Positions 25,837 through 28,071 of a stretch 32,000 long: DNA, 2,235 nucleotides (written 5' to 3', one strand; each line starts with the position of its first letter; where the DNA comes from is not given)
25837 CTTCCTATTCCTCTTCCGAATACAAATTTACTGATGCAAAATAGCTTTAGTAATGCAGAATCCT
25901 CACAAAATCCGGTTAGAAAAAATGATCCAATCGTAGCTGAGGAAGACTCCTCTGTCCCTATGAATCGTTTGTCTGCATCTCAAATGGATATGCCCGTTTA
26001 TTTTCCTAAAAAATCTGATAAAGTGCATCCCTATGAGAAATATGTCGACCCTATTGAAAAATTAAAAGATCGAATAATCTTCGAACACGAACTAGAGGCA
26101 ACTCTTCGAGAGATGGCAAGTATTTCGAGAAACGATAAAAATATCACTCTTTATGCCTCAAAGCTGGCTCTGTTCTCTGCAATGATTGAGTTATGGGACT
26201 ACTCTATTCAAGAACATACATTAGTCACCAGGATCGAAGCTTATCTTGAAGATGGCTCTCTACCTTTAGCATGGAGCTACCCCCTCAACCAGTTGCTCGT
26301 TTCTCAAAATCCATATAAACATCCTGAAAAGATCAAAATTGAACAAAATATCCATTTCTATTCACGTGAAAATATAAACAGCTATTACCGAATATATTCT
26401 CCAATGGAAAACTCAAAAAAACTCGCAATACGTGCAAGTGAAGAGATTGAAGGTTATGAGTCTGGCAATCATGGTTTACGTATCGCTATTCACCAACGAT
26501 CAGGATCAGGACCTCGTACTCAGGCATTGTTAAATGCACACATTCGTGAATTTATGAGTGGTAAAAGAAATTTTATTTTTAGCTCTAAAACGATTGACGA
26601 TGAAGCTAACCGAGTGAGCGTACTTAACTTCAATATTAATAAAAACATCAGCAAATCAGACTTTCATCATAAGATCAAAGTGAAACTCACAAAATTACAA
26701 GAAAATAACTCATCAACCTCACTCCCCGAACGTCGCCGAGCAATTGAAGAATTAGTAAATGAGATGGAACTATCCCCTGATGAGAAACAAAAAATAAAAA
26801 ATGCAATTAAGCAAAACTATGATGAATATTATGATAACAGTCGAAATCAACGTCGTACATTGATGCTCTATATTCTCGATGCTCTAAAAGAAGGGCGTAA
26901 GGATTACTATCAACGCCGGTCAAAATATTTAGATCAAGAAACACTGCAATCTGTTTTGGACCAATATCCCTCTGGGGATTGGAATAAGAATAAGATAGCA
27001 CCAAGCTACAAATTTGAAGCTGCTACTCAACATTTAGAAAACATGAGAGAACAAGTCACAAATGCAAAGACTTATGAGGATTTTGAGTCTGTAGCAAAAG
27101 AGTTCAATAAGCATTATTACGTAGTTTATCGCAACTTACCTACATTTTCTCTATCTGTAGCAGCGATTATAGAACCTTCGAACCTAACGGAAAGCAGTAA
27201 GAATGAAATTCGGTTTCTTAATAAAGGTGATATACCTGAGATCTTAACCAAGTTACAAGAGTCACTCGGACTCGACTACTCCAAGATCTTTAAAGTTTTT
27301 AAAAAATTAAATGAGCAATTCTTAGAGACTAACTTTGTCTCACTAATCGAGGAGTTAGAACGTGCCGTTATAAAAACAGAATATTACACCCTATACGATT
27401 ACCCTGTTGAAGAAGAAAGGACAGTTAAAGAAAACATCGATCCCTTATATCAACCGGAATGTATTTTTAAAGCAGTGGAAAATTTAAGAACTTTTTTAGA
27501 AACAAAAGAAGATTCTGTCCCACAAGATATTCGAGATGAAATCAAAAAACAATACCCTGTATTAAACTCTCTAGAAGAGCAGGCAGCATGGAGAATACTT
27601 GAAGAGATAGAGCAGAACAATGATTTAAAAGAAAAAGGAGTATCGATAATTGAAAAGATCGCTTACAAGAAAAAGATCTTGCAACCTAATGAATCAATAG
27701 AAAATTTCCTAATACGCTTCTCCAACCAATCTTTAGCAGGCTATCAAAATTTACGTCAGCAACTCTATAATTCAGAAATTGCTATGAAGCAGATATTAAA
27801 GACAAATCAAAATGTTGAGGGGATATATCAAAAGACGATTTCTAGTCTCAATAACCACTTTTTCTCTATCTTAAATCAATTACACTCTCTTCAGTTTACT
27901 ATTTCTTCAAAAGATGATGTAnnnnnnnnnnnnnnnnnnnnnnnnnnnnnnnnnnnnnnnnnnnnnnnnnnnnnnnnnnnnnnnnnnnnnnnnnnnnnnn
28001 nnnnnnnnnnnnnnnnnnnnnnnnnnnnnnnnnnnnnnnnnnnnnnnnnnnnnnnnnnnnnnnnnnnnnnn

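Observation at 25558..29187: Inc-type anchor joined to a domain-permuted His-swivel / ATP-grasp 'dikinase' module that lacks a PEP-binding domain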

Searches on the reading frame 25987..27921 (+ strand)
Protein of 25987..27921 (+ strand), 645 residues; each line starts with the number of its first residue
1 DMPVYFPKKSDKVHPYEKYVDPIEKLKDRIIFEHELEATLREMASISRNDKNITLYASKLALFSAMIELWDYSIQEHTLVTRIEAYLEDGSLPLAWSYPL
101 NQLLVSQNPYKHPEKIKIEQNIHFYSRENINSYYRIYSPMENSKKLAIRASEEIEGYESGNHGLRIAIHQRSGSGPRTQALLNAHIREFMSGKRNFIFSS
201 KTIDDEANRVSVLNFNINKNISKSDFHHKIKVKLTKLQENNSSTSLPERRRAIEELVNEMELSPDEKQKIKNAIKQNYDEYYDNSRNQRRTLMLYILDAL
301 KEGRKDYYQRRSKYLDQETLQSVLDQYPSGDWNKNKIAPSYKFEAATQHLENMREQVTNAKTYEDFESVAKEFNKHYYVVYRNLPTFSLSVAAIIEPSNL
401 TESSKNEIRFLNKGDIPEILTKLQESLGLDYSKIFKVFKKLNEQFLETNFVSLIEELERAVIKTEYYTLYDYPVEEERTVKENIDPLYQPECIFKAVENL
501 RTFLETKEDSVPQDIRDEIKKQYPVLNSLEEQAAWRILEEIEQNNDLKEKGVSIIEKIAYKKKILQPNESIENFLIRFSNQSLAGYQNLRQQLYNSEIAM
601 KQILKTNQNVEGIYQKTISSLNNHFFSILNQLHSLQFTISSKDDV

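Call 34: search_protein_representatives(alignment_id=A2)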
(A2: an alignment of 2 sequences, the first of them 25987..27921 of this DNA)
Query: 2 sequences, 677 profile positions. Proteins with E-value up to 0.001 (for the whole library): 26; up to 1e-10: 15; up to 1e-30: 6. The best 26 are listed.
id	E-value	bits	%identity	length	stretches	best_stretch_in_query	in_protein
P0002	0.0e+00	1305.7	-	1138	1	3-677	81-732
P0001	0.0e+00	1276.3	-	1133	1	1-674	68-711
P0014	1.2e-115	404.0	-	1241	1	18-664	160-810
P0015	6.3e-103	362.0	-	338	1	297-592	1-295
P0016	1.0e-60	222.5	-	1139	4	291-474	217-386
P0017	8.3e-46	173.2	-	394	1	4-203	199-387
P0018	3.6e-23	98.4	-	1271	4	101-205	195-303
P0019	1.5e-18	83.1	-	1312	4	60-203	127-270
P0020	2.5e-14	69.2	-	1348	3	73-202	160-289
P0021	3.4e-14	68.8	-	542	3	122-202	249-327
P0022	5.4e-14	68.1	-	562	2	63-203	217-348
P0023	3.2e-13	65.5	-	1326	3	112-206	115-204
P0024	6.8e-13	64.4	-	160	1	376-476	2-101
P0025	2.1e-12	62.8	-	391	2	140-205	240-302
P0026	2.7e-11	59.2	-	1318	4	126-202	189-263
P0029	6.9e-10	54.5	-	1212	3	145-203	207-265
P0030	1.3e-09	53.6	-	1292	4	561-663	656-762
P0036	3.6e-04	35.6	-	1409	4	91-205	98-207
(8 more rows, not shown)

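Call 40: list_cluster_members(proteins=[P0014, P0016, P0018, P0019, P0020, P0023, P0026, P0029, P0030, P0036])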
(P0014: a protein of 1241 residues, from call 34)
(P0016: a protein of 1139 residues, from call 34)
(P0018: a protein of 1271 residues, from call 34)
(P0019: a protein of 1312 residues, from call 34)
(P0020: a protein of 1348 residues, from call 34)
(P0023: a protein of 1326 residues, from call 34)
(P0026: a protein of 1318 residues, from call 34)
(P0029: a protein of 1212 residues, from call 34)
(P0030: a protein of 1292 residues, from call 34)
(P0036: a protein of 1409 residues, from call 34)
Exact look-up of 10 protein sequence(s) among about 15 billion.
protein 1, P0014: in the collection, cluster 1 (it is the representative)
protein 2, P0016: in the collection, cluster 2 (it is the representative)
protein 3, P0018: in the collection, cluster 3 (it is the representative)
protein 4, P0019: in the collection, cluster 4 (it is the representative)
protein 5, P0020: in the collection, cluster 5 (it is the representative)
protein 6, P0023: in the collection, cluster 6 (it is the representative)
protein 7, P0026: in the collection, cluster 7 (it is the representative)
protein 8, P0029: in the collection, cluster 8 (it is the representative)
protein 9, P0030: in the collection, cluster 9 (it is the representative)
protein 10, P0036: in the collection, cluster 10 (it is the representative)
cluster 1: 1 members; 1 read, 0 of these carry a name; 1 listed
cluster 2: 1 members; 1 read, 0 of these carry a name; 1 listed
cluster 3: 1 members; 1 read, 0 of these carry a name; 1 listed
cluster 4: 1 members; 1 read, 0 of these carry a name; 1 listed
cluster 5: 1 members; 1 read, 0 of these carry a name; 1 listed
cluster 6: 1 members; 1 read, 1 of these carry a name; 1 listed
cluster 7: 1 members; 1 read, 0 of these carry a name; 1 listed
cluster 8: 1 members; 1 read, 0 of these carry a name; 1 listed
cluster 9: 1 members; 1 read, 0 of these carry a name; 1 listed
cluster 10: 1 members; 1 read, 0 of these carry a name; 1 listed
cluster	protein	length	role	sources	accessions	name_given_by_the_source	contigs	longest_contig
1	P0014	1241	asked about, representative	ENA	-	-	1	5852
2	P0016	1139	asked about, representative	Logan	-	-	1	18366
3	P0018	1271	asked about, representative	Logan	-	-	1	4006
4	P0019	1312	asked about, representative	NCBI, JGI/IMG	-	-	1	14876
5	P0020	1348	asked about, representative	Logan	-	-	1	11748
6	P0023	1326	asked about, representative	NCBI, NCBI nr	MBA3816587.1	MAG: hypothetical protein H0X29_08735 [Parachlamydiaceae bacterium] | hypothetical protein [Parachlamydiaceae bacterium]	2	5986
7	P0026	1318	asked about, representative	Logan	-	-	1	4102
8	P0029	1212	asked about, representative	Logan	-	-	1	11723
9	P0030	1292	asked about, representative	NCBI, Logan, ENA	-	-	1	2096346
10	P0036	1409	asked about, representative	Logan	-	-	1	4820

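Call 41: find_encoding_contigs(protein=P0014, flank=6000, max_places=3)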
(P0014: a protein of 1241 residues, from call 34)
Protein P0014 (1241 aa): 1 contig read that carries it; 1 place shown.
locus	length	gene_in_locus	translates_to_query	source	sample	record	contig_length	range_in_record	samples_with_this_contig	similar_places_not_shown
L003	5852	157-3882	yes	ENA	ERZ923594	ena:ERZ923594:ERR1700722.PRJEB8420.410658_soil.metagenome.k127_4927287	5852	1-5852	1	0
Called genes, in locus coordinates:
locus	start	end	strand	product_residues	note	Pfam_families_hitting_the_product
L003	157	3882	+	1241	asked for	PF00391:PEP-utilizers, PF01326:PPDK_N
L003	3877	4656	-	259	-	PF01592:NifU_N, PF01106:NifU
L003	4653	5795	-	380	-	PF00266:Aminotran_5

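Call 42: find_encoding_contigs(protein=P0030, flank=8000, max_places=3)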
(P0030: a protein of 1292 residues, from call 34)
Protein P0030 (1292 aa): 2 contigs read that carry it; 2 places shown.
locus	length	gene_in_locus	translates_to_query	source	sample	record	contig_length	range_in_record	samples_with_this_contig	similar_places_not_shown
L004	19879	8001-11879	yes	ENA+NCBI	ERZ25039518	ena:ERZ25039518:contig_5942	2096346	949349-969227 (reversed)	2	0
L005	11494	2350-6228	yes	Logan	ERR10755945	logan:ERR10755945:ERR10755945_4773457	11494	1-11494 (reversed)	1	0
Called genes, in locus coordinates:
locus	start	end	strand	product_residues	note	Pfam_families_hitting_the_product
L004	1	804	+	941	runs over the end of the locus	PF13431:TPR_17 (faint), PF13414:TPR_11 (faint)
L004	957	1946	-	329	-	PF03741:TerC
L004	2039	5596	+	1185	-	PF02463:SMC_N, PF13175:AAA_15, PF13304:AAA_21 (weak), PF13476:AAA_23, PF13555:AAA_29 (faint), PF06470:SMC_hinge (weak)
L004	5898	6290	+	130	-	PF13635:DUF4143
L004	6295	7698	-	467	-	PF00079:Serpin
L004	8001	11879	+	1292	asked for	PF00391:PEP-utilizers, PF01326:PPDK_N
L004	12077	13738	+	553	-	PF00454:PI3_PI4_kinase (weak)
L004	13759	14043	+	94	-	-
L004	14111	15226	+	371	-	PF05222:AlaDh_PNT_N, PF02826:2-Hacid_dh_C (faint), PF01262:AlaDh_PNT_C, PF07992:Pyr_redox_2 (weak), PF00070:Pyr_redox (weak)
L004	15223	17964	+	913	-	PF00012:HSP70, PF06723:MreB_Mbl, PF12531:DUF3731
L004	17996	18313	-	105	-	PF10387:DUF2442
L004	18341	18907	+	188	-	-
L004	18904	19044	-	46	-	-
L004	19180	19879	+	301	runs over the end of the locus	-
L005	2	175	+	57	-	?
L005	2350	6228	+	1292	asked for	PF00391:PEP-utilizers, PF01326:PPDK_N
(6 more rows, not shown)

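Call 70: predict_structure(alignment_id=A4)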
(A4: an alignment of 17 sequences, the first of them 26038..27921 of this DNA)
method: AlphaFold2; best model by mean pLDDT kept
length: 628 residues; sequences in the alignment: 17
mean_pLDDT: 82.8   pTM: 0.74
mean pLDDT of the five models: 82.8, 82.3, 81.5, 80.8, 77.1
residues with pLDDT >= 90: 183; 70-90: 356; 50-70: 78; < 50: 11
segments of 3 or more residues with pLDDT < 50: 453-456, 623-628
pLDDT, mean of each block of 10 residues (from residue 1): 81 91 88 86 92 84 85 81 84 58 65 58 78 90 75 65 84 88 85 67 74 87 80 90 89 89 90 96 90 84 90 75 89 96 92 95 85 86 89 90 89 63 79 82 75 50 70 91 93 90 86 89 88 89 86 87 86 90 91 88 77 82 47
secondary structure, 60 per line:
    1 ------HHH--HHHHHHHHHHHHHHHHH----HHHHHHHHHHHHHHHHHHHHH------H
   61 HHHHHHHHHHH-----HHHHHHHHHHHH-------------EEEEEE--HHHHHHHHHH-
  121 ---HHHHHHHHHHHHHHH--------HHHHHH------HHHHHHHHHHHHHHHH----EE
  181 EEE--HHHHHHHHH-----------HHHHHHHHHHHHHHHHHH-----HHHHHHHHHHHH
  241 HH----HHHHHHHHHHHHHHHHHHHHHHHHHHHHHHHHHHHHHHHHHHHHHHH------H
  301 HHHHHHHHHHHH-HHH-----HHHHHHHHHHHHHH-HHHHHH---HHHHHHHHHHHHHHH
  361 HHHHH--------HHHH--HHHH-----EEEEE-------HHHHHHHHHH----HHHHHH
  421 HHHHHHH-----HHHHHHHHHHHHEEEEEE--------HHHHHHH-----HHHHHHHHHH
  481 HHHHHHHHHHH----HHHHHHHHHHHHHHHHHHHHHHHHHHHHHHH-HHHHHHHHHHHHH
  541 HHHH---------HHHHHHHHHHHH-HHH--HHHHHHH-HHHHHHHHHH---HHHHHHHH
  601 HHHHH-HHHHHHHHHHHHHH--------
elements in order: H12-28 H33-53 H60-71 H77-88 E102-107 H110-119 H124-138 H147-152 H159-174 E179-183 H186-194 H206-223 H229-242 H247-293 H300-312 H322-335 H337-342 H346-365 H374-377 H380-383 E389-393 H401-410 H415-427 H433-444 E445-450 H459-465 H471-491 H496-526 H528-544 H554-565 H572-578 H580-589 H593-605 H607-620

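Call 73: fold_search(model_id=the predicted structure, library=pdb)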
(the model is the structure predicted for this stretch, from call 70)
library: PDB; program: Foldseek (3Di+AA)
matches with E <= 10: 448; with E <= 0.001: 0
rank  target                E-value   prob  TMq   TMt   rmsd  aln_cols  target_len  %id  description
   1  5hay_A                1.9e-02  0.33  0.11  0.12  46.6       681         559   11  Crystal structure of Chaetomium thermophilum Nup170 CTD Y905M L1007M L1183M V1292M mutant (released 2016-04-20)
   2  5hay_B                7.3e-02  0.21  0.11  0.13  46.8       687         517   10  Crystal structure of Chaetomium thermophilum Nup170 CTD Y905M L1007M L1183M V1292M mutant (released 2016-04-20)
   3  7ycx_D                1.2e-01  0.12  0.10  0.08  32.1       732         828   12  The structure of INTAC-PEC complex (released 2023-03-15)
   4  9mg8_B                1.3e-01  0.11  0.07  0.11  35.7       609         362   11  Crystal Structure of b-iTHR-110 (released 2025-12-17)
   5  4c0p_D                1.9e-01  0.14  0.11  0.08  33.1       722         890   10  Unliganded Transportin 3 (released 2014-01-22)
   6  9g8r_B                2.3e-01  0.11  0.09  0.06  36.6       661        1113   10  human SKI7-SKI238 complex in the open state (released 2024-10-16)
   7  9g8o_B                2.4e-01  0.10  0.09  0.07  37.0       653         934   11  human 40S ribosome bound by a SKI238-exosome complex (released 2024-10-16)
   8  8a9j_B                2.4e-01  0.08  0.10  0.07  33.6       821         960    8  Cryo-EM structure of USP1-UAF1 bound to FANCI and mono-ubiquitinated FANCD2 without ML323 (consensus reconstruction) (released 2022-10-12)
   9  6bcr_E                2.5e-01  0.41  0.09  0.21  20.2       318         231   11  Complex of 14-3-3 theta with an IRSp53 peptide phosphorylated at T340 (released 2018-10-24)
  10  1qgr_A                2.7e-01  0.15  0.11  0.08  28.6       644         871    9  STRUCTURE OF IMPORTIN BETA BOUND TO THE IBB DOMAIN OF IMPORTIN ALPHA (II CRYSTAL FORM, GROWN AT LOW PH) (released 1999-05-24)
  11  9n75_LM               2.7e-01  0.10  0.12  0.07  42.7       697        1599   10  SSU processome maturation and disassembly, State I (released 2025-11-05)
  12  9gaw_Y                3.2e-01  0.14  0.12  0.14  38.3       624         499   10  High-resolution structure of the Anaphase-promoting complex/cyclosome (APC/C) bound to co-activator Cdh1 (released 2024-08-14)
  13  5d2d_A                3.3e-01  0.38  0.09  0.22  20.5       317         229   10  Crystal structure of human 14-3-3 zeta in complex with CFTR R-domain peptide pS753-pS768 (released 2016-03-16)
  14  6bd1_A                3.3e-01  0.35  0.09  0.21  20.5       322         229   12  Complex of 14-3-3 theta with an IRSp53 peptide phosphorylated at S366 (released 2018-10-24)
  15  7pgq_F                3.4e-01  0.05  0.08  0.05  30.5       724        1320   11  GAP-SecPH region of human neurofibromin isoform 2 in closed conformation. (released 2022-10-26)
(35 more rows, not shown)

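Call 77: search_protein_families(library=pfam, alignment_id=A4, max_evalue=1)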
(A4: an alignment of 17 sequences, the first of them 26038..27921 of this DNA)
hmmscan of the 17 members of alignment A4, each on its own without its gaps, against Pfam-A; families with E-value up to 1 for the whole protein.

A. member 1, window:26038-27921:+ (628 aa): 3 families
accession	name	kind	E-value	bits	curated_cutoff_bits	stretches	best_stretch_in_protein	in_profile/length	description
PF21228.3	RuBisCO_activase_AAA_helical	-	0.033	14.9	27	1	532-582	2-50/96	Ribulose bisphosphate carboxylase/oxygenase activase, AAA, helical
PF14969.11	DUF4508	-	0.071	13.8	27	1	11-68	28-84/97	Domain of unknown function (DUF4508)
PF19856.4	DUF6331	-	0.3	11.8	25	0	389-447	45-102/103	Family of unknown function (DUF6331)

B. families by the number of members that match (of 17 scanned): 26 families (the first 25 are shown)
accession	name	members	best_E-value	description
PF16088.10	BORCS7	1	0.009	BLOC-1-related complex sub-unit 7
PF25505.1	ARM_CPL3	1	0.017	CPL3 ARM repeat domain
PF02317.23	Octopine_DH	1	0.023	NAD/NADP octopine/nopaline dehydrogenase, alpha-helical domain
PF09567.15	RE_MamI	1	0.025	MamI restriction endonuclease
PF10360.14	DUF2433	1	0.026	Protein of unknown function (DUF2433)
PF14679.12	FANCI_HD1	1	0.029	FANCI helical domain 1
PF18824.6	LPD11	1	0.031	Large polyvalent protein-associated domain 11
PF21228.3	RuBisCO_activase_AAA_helical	1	0.033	Ribulose bisphosphate carboxylase/oxygenase activase, AAA, helical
PF04577.19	Glyco_transf_61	1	0.04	Glycosyltransferase 61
PF21505.3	RPN2_N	1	0.055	26S proteasome subunit RPN2, N-terminal domain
PF09649.15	CHZ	1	0.062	Histone chaperone domain CHZ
PF14969.11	DUF4508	1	0.071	Domain of unknown function (DUF4508)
PF05728.18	UPF0227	1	0.074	Uncharacterised protein family (UPF0227)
PF03461.20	TRCF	1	0.088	TRCF domain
PF11598.13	COMP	1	0.11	Cartilage oligomeric matrix protein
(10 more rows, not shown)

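Call 86: fold_search(model_id=the predicted structure, library=viral)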
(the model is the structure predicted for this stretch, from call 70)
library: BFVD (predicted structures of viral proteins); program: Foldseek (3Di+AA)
matches with E <= 10: 258; with E <= 0.001: 0
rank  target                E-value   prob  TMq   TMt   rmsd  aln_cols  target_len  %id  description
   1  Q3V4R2                4.4e-02  0.18  0.10  0.09  58.3       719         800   11  Structural protein ORF800 [Acidianus two-tailed virus]
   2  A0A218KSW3            6.4e-02  0.33  0.11  0.12  22.3       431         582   12  (no name in the UniProt tables at hand)
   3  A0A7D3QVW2            1.3e-01  0.11  0.11  0.09  41.4       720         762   11  Ubiquitin conjugation factor E4 with U-box domain [Fadolivirus FV1/VV64]
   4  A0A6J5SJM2            1.4e-01  0.10  0.09  0.08  39.3       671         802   12  Uncharacterized protein [uncultured Caudovirales phage]
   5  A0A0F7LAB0            2.4e-01  0.21  0.13  0.14  28.9       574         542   11  Thrombospondin [uncultured marine virus]
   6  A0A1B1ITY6            2.7e-01  0.10  0.10  0.10  36.6       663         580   10  (no name in the UniProt tables at hand)
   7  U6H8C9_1              2.9e-01  0.08  0.08  0.05  60.3       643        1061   11  GP48 [Caviid herpesvirus 2 str. CIDMTR]
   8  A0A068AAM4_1          3.4e-01  0.14  0.11  0.06  59.6       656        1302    8  Orf64 [Alcelaphine gammaherpesvirus 2]
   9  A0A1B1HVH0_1          3.8e-01  0.08  0.11  0.07  73.8       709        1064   12  VP1/2 [Suid herpesvirus 1]
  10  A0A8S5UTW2            3.8e-01  0.07  0.10  0.09  32.9       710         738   11  Uncharacterized protein [Myoviridae sp. ctYA416]
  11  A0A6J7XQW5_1          3.8e-01  0.05  0.08  0.06  32.0       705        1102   10  Large polyvalent protein associated domain-containing protein [uncultured Caudovirales phage]
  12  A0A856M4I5            4.0e-01  0.23  0.11  0.19  23.6       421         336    9  (no name in the UniProt tables at hand)
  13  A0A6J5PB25            4.0e-01  0.06  0.08  0.07  28.1       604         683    9  Uncharacterized protein [uncultured Caudovirales phage]
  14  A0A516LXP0            4.7e-01  0.06  0.09  0.08  45.3       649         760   11  (no name in the UniProt tables at hand)
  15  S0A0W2                4.9e-01  0.08  0.11  0.12  31.3       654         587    9  Putative tail length tape measure protein [Cellulophaga phage phi18:2]
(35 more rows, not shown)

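Call 88: find_encoding_contigs(protein=P0019, flank=8000, max_places=2)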
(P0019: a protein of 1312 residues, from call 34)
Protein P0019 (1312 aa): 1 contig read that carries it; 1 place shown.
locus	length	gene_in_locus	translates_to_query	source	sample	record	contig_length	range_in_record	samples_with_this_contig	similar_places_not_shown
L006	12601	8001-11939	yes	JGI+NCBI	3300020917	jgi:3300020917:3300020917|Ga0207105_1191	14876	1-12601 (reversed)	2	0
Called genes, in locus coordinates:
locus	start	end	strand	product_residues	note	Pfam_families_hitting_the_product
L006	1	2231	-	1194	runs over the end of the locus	PF24521:Ank_KRIT1 (faint), PF13606:Ank_3 (faint), PF13857:Ank_5 (faint), PF00023:Ank (weak), PF12796:Ank_2, PF13637:Ank_4, PF12796:Ank_2, PF00651:BTB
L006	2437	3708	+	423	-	-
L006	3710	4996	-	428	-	PF02127:Peptidase_M18, PF05343:Peptidase_M42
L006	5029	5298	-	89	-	-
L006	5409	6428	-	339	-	PF00581:Rhodanese (weak), PF26341:AAA_SelU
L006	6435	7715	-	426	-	PF02403:Seryl_tRNA_N, PF00587:tRNA-synt_2b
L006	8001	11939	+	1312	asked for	PF00391:PEP-utilizers, PF01326:PPDK_N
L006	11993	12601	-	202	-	?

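Call 89: find_encoding_contigs(protein=P0016, flank=8000, max_places=2)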
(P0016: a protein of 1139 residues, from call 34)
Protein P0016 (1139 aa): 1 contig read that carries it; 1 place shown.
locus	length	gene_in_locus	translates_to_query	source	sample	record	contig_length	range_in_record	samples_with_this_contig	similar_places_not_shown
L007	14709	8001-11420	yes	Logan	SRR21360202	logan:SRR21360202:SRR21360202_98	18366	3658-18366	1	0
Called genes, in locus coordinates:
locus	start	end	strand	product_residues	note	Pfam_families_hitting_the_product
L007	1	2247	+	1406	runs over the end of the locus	PF05860:TPS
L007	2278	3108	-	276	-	-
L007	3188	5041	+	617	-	PF16483:Glyco_hydro_64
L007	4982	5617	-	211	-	PF00583:Acetyltransf_1, PF13673:Acetyltransf_10, PF13508:Acetyltransf_7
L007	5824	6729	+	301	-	-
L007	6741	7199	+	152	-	-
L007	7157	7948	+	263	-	-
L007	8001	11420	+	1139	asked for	PF00391:PEP-utilizers, PF01326:PPDK_N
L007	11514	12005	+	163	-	-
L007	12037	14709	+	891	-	?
